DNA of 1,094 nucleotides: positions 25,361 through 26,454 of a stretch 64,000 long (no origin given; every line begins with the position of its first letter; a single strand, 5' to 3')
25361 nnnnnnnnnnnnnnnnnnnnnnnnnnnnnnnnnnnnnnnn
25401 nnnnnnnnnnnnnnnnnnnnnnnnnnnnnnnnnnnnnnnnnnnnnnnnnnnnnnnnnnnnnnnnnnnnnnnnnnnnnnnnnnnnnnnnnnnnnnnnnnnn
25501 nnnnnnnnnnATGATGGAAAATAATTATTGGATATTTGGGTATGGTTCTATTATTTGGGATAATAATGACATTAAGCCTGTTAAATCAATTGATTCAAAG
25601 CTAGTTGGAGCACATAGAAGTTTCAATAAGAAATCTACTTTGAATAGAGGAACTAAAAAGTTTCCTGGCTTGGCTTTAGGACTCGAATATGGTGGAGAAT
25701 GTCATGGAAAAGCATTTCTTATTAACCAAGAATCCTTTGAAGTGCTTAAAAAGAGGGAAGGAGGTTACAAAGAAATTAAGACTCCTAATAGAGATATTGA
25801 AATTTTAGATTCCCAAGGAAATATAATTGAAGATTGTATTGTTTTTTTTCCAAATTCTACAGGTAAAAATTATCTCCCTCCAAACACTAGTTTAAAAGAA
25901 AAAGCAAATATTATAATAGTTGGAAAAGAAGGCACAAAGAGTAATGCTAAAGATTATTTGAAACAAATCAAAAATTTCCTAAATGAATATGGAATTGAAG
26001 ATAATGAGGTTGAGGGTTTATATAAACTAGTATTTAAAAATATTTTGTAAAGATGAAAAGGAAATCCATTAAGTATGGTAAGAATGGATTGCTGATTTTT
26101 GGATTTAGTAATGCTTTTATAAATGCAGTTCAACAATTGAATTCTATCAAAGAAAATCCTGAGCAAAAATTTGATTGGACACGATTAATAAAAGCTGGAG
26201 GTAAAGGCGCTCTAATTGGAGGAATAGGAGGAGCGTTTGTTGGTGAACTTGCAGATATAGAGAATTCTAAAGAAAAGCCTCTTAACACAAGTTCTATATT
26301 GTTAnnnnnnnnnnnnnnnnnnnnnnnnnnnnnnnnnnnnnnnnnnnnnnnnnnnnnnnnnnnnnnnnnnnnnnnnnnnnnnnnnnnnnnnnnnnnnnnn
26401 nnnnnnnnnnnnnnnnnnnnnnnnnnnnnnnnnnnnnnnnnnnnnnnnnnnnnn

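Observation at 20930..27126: Six-gene CBASS-like operon with unusual content: two NTases, an E2-E1-JAB fusion, NucC and a ChaC-like enzyme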

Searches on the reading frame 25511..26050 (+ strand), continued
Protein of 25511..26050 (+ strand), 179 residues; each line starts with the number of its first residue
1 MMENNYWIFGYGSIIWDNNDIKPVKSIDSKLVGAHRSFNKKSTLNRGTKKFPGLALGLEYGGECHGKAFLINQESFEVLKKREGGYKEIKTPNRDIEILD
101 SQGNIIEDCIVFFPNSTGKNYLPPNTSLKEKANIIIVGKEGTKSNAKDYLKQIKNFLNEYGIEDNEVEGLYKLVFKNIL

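Call 80: predict_structure(alignment_id=A2)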
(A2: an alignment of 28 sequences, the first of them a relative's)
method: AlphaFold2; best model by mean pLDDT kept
length: 179 residues; sequences in the alignment: 28
mean_pLDDT: 93.0   pTM: 0.86
mean pLDDT of the five models: 93.0, 92.4, 91.8, 90.4, 84.6
residues with pLDDT >= 90: 162; 70-90: 11; 50-70: 2; < 50: 4
segments of 3 or more residues with pLDDT < 50: none
pLDDT, mean of each block of 10 residues (from residue 1): 82 92 95 96 94 95 96 94 91 97 96 94 95 97 94 93 93 78
secondary structure, 60 per line:
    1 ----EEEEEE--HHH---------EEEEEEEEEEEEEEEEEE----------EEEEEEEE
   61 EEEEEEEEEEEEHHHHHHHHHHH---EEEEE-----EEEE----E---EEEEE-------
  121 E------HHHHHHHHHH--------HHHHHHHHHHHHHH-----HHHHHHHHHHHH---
elements in order: E5-10 E25-42 E53-72 H73-83 E87-91 E97-100 E109-113 H128-137 H146-159 H165-176

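Call 83: fold_search(model_id=the predicted structure, library=pdb)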
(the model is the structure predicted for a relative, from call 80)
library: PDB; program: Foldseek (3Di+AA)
matches with E <= 10: 592; with E <= 0.001: 19
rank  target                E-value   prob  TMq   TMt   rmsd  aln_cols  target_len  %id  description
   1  6ky1_B                2.0e-14  1.00  0.80  0.79   2.7       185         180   23  Crystal structural of human glutathione-specific gamma-glutamylcyclotransferase 2 (ChaC2)mutant with Glutamate 83 repl (released 2020-07-29)
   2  6ky1_A                2.9e-14  1.00  0.83  0.83   2.1       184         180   22  Crystal structural of human glutathione-specific gamma-glutamylcyclotransferase 2 (ChaC2)mutant with Glutamate 83 repl (released 2020-07-29)
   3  5hwi                  2.2e-13  1.00  0.82  0.65   2.6       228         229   19  Crystal structure of selenomethionine labelled gama glutamyl cyclotransferease specific to glutathione from yeast (released 2016-12-14)
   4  6ky0_A                2.2e-13  1.00  0.78  0.78   3.0       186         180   23  Crystal structural of active-site human glutathione-specific gamma-glutamylcyclotransferase 2(ChaC2) mutant with Gluta (released 2020-07-29)
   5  5hwk_B                4.6e-13  1.00  0.76  0.62   4.0       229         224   19  Crystal structure of gama glutamyl cyclotransferease specific to glutathione from yeast (released 2016-12-14)
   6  5hwk_A                1.8e-12  1.00  0.77  0.63   3.6       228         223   18  Crystal structure of gama glutamyl cyclotransferease specific to glutathione from yeast (released 2016-12-14)
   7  6ky0_C                2.7e-12  1.00  0.73  0.82   4.2       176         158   22  Crystal structural of active-site human glutathione-specific gamma-glutamylcyclotransferase 2(ChaC2) mutant with Gluta (released 2020-07-29)
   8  6k95_C                5.0e-12  1.00  0.77  0.79   4.1       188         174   22  Crystal structural of human glutathione-specific gamma-glutamylcyclotransferase 2 (ChaC2) (released 2020-04-22)
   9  6k95_A                6.0e-12  1.00  0.77  0.78   3.9       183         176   22  Crystal structural of human glutathione-specific gamma-glutamylcyclotransferase 2 (ChaC2) (released 2020-04-22)
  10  6k95_B                1.2e-11  1.00  0.78  0.81   4.1       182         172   22  Crystal structural of human glutathione-specific gamma-glutamylcyclotransferase 2 (ChaC2) (released 2020-04-22)
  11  6ky1_C                6.1e-11  1.00  0.70  0.81   4.3       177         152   21  Crystal structural of human glutathione-specific gamma-glutamylcyclotransferase 2 (ChaC2)mutant with Glutamate 83 repl (released 2020-07-29)
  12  3cry_A                1.7e-07  1.00  0.50  0.52   9.2       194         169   16  Gamma-glutamyl cyclotransferase (released 2008-04-29)
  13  2rbh_A                2.5e-07  1.00  0.49  0.51   9.4       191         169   15  Gamma-glutamyl cyclotransferase (released 2007-10-02)
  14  2i5t_A                3.9e-07  1.00  0.56  0.58   5.1       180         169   17  Crystal Structure of hypothetical protein LOC79017 from Homo sapiens (released 2006-09-12)
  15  2i5t_B                9.9e-07  1.00  0.55  0.58   4.9       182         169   17  Crystal Structure of hypothetical protein LOC79017 from Homo sapiens (released 2006-09-12)
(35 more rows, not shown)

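Call 85: search_protein_families(library=padloc, proteins=[L120:7033-8004:+], max_evalue=0.0001)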
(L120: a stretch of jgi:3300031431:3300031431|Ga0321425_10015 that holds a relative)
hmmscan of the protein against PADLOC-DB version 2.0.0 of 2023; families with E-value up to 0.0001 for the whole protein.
L120:7033-8004:+ (323 aa): 0 families

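Call 91: search_solved_structures(query=L002:4188-7991:+, max_evalue=0.01)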
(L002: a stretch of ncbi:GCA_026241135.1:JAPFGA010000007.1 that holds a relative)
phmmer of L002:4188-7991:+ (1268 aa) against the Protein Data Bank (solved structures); distinct sequences matched with E-value up to 0.01: 0.

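Call 92: search_protein_families(library=ncbifam, proteins=[L002:4188-7991:+, L120:7033-8001:+, L120:4198-7026:+, L005:5048-8017:+], max_evalue=0.001)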
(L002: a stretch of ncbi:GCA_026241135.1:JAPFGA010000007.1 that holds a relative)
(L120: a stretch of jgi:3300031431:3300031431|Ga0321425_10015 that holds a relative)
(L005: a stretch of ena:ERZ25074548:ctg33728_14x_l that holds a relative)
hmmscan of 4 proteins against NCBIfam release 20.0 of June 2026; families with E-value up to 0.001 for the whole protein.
L002:4188-7991:+ (1268 aa): 0 families

L120:7033-8001:+ (323 aa): 0 families

L120:4198-7026:+ (943 aa): 12 families
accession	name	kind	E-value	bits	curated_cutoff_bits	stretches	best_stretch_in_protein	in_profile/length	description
TIGR01073.1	pcrA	equivalog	7.5e-85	285.7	911.2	2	7-432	7-407/725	DNA helicase PcrA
NF008743.0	PRK11773.1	equivalog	3.6e-72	243.8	965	2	7-429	12-407/720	DNA helicase II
TIGR01075.1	uvrD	equivalog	1.3e-70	238.6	1144.45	2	7-431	7-404/715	DNA helicase II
TIGR01074.1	rep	equivalog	8.6e-67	225.8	951.45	2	7-446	4-417/668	DNA helicase Rep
TIGR02785.1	addA_Gpos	equivalog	3.1e-53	181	707.65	4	173-304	340-479/1234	helicase-exonuclease AddAB subunit AddA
NF008172.0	PRK10919.1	equivalog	6.8e-51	173.3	1168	2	7-465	5-433/673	DNA helicase Rep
TIGR00609.1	recB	equivalog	3.9e-41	141.2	696.05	2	174-668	326-839/1175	exodeoxyribonuclease V subunit beta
NF008276.0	PRK11054.1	equivalog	2.2e-40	138.8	543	3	179-325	397-536/684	DNA helicase IV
TIGR02784.1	addA_alphas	equivalog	1.7e-33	116.1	860.75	3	176-312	346-500/1138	double-strand break repair helicase AddA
NF010487.0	PRK13909.1-4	equivalog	1.3e-23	83.2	759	2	183-415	290-521/924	RecB-like helicase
NF010485.0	PRK13909.1-2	equivalog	4.6e-22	78.1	650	2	175-578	286-628/909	RecB-like helicase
NF008128.0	PRK10876.1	equivalog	1.1e-18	66.3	1697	2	152-308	310-464/1181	exodeoxyribonuclease V subunit beta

L005:5048-8017:+ (990 aa): 9 families
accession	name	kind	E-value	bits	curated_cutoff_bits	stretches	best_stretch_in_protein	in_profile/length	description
TIGR04095.1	dnd_restrict_1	equivalog_domain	6e-08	32.1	600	1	44-238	17-210/451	DNA phosphorothioation system restriction enzyme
NF053632.1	heli_RadD_YejH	equivalog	8.1e-08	31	720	0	278-363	259-343/573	DNA repair helicase RadD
NF008521.0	PRK11448.1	equivalog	1.5e-07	29.8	729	1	18-102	400-488/1123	type I restriction-modification system endonuclease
NF003673.1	PRK05298.1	equivalog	1.8e-07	29.9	743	1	256-364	434-544/653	excinuclease ABC subunit UvrB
NF010337.0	PRK13766.1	equivalog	3.8e-07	28.6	610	1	42-180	22-146/781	Hef nuclease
TIGR00631.1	uvrb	equivalog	1.2e-06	27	750.1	1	256-364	434-544/658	excinuclease ABC subunit UvrB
NF008394.0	PRK11192.1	equivalog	3.3e-05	22.9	507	0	279-372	257-351/441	ATP-dependent RNA helicase SrmB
NF008744.0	PRK11776.1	equivalog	0.00076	18.1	524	0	292-407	266-380/460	ATP-dependent RNA helicase DbpA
TIGR00643.1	recG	equivalog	0.00079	18.2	659.4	0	274-378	464-568/629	ATP-dependent DNA helicase RecG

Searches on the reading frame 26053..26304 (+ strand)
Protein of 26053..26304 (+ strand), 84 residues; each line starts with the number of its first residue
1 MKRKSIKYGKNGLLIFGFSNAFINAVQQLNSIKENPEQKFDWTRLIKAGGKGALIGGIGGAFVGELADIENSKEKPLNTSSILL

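Call 39: search_protein_families(library=pfam, proteins=[window:26053-26304:+], max_evalue=0.01)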
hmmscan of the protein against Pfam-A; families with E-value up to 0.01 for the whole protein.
window:26053-26304:+ (84 aa): 1 family
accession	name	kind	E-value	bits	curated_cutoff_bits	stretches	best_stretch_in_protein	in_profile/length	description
PF13441.11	Gly-zipper_YMGG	-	0.0081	16.3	28.9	0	48-67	23-42/45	YMGG-like Gly-zipper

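Call 40: search_protein_families(library=padloc, proteins=[window:26053-26304:+], max_evalue=0.01)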
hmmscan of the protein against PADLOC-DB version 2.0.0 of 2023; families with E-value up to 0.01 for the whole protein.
window:26053-26304:+ (84 aa): 0 families

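Call 44: search_protein_representatives(protein=window:26053-26304:+)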
Query: 84 residues. Proteins with E-value up to 0.001 (for the whole library): 49; up to 1e-10: 25; up to 1e-30: 0. The best 49 are listed.
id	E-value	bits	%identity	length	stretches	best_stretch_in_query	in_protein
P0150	2.3e-29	117.1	67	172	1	2-83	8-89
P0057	1.3e-21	92.5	57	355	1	1-83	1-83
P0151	5.9e-21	90.4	69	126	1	4-64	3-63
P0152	1.5e-20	89.1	54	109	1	4-83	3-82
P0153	6.5e-18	80.7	51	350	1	4-81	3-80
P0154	5.2e-16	74.6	49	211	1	4-81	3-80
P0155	5.6e-16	74.5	48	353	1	4-80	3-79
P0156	6.5e-16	74.3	46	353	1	4-83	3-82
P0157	1.9e-15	72.9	48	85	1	4-83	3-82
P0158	6.3e-15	71.2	44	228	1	3-83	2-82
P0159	3.7e-14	68.7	48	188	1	4-83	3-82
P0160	9.5e-14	67.4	46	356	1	4-83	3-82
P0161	3.1e-13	65.8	46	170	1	2-84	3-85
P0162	5.0e-13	65.1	48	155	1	4-83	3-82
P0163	6.0e-13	64.9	47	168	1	3-83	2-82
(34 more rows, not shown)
